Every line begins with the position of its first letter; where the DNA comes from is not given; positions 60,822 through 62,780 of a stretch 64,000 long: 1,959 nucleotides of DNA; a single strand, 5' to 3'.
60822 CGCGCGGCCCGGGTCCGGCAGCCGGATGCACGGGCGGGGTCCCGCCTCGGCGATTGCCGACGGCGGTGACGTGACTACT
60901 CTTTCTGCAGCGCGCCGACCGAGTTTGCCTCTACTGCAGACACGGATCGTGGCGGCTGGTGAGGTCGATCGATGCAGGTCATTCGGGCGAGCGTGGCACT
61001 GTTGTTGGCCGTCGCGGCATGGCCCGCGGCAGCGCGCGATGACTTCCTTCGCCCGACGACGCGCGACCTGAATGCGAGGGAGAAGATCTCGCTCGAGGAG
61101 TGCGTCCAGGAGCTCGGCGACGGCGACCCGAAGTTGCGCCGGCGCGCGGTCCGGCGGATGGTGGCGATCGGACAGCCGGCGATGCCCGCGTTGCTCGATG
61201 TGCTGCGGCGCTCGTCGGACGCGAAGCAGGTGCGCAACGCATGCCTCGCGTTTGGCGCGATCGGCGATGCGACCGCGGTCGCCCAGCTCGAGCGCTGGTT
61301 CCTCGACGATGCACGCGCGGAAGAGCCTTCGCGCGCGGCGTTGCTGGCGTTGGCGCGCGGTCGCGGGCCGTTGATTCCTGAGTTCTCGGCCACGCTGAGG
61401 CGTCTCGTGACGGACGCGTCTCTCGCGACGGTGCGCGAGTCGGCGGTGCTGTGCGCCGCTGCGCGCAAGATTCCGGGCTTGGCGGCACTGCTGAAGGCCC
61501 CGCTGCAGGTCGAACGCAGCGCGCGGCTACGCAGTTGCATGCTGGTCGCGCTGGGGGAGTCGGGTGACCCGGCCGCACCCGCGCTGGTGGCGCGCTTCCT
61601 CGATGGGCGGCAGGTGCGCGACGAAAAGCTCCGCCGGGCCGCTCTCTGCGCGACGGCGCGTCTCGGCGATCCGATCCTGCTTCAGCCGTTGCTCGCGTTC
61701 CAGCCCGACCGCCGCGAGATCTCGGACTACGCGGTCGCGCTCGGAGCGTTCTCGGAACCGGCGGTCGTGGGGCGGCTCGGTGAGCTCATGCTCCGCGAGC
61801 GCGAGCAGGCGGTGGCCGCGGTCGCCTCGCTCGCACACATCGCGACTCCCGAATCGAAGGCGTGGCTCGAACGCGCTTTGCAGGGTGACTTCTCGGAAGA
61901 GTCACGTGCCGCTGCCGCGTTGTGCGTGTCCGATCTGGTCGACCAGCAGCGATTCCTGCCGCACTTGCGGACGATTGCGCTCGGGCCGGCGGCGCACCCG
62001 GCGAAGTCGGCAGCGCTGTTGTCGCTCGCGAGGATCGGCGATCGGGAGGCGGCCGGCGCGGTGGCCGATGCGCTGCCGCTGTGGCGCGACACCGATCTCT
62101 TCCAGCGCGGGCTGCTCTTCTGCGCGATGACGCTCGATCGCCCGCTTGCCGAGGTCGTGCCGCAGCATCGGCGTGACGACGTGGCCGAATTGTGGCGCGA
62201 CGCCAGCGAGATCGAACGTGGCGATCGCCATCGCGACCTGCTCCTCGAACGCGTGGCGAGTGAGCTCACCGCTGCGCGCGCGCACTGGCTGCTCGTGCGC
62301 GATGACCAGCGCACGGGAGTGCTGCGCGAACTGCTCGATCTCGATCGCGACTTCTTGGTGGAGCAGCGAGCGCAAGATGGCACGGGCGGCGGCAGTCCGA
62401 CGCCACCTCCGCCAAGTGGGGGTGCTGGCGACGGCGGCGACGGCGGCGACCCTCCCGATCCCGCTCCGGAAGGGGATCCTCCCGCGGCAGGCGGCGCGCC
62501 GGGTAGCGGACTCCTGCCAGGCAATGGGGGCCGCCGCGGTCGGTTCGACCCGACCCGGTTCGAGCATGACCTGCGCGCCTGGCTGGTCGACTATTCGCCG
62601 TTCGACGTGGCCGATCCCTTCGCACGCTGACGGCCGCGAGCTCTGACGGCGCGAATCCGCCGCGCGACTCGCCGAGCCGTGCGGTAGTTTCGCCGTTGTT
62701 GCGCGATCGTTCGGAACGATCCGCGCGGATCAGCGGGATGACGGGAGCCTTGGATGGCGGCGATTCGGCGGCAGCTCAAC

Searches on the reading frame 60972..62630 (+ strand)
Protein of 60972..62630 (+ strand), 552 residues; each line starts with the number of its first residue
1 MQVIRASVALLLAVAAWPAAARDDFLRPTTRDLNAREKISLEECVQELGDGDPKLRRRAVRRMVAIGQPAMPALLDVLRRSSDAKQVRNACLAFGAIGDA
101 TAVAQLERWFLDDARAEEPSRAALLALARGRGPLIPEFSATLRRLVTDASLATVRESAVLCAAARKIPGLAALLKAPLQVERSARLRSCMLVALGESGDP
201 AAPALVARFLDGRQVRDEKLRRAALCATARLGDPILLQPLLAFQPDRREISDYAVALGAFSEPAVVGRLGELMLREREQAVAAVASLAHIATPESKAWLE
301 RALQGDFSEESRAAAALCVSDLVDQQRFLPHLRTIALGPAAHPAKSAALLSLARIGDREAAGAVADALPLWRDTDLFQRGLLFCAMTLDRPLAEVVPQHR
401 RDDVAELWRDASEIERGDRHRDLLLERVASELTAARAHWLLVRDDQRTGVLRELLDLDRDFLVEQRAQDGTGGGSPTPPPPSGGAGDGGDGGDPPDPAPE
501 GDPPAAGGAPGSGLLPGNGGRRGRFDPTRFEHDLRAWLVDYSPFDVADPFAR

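Call 87: search_protein_families(library=pfam, proteins=[window:60972-62630:+], max_evalue=0.001)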
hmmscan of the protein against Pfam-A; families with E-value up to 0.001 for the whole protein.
window:60972-62630:+ (552 aa): 2 families
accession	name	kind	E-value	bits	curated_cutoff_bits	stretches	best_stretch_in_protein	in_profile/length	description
PF13646.12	HEAT_2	-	1e-13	51.8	27.7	2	44-127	4-87/88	HEAT repeats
PF11838.14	ERAP1_C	-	2.5e-06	27.6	38.2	0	184-286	127-241/318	ERAP1-like C-terminal domain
